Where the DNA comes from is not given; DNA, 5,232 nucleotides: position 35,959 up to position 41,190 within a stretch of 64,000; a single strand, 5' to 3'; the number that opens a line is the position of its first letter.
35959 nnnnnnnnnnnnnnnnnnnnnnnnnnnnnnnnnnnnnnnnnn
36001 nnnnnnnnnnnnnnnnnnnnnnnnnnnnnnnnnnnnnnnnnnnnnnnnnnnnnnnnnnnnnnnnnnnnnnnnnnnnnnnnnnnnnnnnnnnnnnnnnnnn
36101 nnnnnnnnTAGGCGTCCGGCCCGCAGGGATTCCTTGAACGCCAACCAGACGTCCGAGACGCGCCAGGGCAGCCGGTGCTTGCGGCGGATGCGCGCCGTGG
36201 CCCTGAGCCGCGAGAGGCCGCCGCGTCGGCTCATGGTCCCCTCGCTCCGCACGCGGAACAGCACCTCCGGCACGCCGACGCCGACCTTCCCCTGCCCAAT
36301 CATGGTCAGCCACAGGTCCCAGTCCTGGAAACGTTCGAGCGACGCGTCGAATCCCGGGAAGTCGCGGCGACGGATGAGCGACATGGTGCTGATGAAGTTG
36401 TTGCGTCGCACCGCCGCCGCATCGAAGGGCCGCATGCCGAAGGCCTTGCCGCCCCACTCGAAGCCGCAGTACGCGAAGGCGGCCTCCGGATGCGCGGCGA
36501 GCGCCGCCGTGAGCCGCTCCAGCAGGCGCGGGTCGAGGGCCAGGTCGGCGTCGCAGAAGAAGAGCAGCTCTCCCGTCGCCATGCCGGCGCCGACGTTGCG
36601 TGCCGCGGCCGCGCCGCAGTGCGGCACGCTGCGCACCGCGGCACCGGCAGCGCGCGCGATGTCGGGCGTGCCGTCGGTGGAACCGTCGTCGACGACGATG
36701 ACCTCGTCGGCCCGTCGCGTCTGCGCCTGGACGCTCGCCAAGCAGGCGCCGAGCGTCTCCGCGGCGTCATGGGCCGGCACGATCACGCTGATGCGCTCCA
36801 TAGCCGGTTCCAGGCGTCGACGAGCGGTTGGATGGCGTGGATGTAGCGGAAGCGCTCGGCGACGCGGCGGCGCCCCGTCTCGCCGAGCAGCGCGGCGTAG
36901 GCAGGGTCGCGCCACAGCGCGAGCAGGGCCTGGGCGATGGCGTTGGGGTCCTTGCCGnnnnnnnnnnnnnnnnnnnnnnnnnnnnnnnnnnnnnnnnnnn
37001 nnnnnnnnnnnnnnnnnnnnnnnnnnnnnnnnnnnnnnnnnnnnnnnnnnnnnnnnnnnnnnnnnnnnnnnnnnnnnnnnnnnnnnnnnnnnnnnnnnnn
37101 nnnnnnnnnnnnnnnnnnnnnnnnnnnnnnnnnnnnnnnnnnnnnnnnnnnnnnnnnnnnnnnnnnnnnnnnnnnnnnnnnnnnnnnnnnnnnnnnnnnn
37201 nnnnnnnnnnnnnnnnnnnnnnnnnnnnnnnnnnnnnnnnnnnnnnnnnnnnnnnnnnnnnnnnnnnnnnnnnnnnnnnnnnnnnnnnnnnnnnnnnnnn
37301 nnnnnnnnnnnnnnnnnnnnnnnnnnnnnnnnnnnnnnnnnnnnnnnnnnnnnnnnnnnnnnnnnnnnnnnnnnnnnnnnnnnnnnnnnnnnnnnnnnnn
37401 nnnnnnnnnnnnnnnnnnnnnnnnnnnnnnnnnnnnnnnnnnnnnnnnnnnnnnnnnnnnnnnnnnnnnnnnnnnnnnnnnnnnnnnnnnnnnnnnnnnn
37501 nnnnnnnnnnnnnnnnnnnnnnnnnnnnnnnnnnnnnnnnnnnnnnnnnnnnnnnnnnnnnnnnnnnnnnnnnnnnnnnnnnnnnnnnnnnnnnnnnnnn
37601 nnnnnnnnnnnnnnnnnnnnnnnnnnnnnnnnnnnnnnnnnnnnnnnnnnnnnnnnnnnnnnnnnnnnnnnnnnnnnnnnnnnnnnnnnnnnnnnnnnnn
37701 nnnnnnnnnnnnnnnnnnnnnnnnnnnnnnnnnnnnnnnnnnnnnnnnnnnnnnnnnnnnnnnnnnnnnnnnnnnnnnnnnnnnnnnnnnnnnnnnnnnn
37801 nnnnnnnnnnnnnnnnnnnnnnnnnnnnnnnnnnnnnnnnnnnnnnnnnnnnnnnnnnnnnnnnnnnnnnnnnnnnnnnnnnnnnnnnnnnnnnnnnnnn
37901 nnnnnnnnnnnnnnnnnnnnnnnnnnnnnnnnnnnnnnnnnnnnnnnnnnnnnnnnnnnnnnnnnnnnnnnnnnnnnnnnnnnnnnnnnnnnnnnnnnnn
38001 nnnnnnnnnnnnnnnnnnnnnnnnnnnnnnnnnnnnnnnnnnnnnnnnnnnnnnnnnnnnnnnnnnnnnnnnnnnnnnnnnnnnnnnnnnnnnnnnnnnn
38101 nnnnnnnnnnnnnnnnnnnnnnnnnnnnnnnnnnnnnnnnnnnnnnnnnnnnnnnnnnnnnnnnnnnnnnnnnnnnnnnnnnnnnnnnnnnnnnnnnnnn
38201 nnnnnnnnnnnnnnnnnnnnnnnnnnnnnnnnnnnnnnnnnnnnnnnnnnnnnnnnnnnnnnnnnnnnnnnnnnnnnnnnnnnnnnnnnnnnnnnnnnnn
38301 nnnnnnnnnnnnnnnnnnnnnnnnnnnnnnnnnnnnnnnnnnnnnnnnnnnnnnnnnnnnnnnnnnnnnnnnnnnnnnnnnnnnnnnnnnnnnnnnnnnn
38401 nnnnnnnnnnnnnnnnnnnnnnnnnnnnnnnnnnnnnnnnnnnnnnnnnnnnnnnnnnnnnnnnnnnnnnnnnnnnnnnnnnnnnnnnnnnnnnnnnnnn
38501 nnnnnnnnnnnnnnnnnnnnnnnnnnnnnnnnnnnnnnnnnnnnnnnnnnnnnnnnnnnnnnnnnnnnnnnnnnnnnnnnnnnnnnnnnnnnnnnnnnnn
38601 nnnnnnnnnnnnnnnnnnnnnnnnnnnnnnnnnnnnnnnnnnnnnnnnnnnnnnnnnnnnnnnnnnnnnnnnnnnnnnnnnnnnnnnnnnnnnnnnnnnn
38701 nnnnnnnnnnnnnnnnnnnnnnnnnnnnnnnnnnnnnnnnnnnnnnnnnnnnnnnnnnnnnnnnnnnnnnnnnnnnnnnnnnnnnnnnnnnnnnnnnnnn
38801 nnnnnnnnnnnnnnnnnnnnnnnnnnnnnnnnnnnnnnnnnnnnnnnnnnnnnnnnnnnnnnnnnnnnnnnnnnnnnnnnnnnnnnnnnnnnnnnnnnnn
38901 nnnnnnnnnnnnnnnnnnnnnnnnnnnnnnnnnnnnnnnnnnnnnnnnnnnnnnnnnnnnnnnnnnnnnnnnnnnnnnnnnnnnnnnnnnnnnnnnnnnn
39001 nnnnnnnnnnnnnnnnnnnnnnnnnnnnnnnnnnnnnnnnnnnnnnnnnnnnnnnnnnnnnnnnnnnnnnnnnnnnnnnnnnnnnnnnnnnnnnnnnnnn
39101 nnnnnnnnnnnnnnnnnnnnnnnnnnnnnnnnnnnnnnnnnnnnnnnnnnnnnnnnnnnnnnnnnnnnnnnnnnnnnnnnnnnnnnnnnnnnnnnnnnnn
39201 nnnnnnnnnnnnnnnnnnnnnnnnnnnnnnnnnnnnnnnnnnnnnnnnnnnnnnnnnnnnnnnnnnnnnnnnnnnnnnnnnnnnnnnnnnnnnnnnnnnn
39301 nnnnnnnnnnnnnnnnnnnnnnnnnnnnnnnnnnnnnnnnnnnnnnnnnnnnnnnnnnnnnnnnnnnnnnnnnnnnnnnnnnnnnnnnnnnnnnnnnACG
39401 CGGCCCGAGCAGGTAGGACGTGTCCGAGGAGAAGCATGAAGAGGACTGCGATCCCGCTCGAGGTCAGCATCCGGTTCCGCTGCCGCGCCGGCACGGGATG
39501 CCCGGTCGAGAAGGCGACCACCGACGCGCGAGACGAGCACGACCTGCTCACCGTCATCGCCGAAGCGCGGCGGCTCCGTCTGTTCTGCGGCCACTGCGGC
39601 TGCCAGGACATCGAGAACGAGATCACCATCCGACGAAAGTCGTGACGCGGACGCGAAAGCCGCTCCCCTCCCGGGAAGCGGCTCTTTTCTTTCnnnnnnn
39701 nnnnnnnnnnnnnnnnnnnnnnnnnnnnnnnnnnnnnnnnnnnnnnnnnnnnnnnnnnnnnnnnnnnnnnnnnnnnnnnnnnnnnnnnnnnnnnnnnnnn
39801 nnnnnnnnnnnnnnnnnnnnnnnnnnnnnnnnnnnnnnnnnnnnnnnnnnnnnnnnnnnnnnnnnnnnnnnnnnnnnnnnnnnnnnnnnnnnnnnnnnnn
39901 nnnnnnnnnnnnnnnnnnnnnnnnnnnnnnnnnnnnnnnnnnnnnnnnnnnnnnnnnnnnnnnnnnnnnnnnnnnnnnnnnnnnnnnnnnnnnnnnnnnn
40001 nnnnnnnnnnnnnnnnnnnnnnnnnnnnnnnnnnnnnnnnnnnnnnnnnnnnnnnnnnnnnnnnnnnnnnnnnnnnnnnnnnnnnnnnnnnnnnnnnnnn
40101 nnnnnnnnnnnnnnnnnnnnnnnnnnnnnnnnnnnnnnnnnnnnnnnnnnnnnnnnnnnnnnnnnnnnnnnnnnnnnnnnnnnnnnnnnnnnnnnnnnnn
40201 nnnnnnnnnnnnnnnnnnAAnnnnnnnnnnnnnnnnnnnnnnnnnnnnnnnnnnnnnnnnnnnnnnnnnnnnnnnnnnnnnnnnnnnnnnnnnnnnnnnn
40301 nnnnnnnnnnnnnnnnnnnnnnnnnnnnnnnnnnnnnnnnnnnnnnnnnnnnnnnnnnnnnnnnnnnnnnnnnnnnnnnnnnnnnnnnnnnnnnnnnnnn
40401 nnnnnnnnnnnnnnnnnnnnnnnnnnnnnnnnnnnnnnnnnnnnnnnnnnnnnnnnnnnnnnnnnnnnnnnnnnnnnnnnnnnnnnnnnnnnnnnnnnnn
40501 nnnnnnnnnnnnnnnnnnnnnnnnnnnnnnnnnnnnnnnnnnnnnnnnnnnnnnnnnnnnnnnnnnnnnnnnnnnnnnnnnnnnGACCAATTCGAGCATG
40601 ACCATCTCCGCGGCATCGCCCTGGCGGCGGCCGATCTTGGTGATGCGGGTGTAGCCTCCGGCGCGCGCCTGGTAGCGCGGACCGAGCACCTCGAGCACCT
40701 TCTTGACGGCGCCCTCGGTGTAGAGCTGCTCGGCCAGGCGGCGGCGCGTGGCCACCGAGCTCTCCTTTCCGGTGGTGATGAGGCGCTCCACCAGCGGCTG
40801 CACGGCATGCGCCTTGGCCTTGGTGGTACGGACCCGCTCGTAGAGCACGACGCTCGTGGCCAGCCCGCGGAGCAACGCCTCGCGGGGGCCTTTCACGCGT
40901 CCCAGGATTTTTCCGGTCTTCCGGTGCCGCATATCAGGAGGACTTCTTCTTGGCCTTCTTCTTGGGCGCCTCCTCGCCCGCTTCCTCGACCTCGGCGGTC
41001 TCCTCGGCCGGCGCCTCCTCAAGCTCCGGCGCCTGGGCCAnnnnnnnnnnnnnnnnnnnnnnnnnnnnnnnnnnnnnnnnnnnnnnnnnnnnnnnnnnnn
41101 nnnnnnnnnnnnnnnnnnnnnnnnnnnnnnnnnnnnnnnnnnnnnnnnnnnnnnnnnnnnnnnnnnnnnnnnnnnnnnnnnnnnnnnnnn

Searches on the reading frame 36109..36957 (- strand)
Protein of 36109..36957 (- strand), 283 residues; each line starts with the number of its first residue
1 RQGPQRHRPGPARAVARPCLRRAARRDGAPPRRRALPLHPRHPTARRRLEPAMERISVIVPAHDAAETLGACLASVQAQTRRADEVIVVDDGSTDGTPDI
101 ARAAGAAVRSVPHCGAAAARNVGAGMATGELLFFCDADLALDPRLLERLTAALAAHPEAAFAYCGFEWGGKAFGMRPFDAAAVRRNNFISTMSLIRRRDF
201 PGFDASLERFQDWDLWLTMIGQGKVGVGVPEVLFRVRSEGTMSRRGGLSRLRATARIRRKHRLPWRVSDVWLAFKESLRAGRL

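Call 39: search_protein_families(library=pfam, proteins=[window:36109-36957:-], max_evalue=0.001)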
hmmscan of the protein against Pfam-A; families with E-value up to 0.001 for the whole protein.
window:36109-36957:- (283 aa): 3 families
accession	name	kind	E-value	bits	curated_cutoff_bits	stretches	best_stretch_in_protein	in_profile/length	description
PF00535.33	Glycos_transf_2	-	7.8e-28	97.9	23.3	1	57-180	1-130/168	Glycosyl transferase family 2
PF13641.12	Glyco_tranf_2_3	-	7.9e-09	36.3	27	1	55-162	2-119/230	Glycosyltransferase like family 2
PF10111.15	Glyco_tranf_2_2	-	1.3e-07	31.8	27.3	1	81-151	27-104/276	Glycosyltransferase like family 2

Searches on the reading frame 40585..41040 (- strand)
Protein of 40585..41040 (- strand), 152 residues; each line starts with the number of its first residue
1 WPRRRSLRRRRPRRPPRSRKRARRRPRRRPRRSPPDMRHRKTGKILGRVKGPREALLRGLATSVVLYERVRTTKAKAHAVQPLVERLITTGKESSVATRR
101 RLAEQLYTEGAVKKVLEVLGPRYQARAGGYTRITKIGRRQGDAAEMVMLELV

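Call 39: search_protein_families(library=pfam, proteins=[window:40585-41040:-], max_evalue=0.001)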
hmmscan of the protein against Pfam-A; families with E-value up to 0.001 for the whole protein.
window:40585-41040:- (152 aa): 1 family
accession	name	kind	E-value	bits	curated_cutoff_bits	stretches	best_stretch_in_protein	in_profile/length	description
PF01196.24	Ribosomal_L17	-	2.5e-31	108.9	27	1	56-152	1-97/97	Ribosomal protein L17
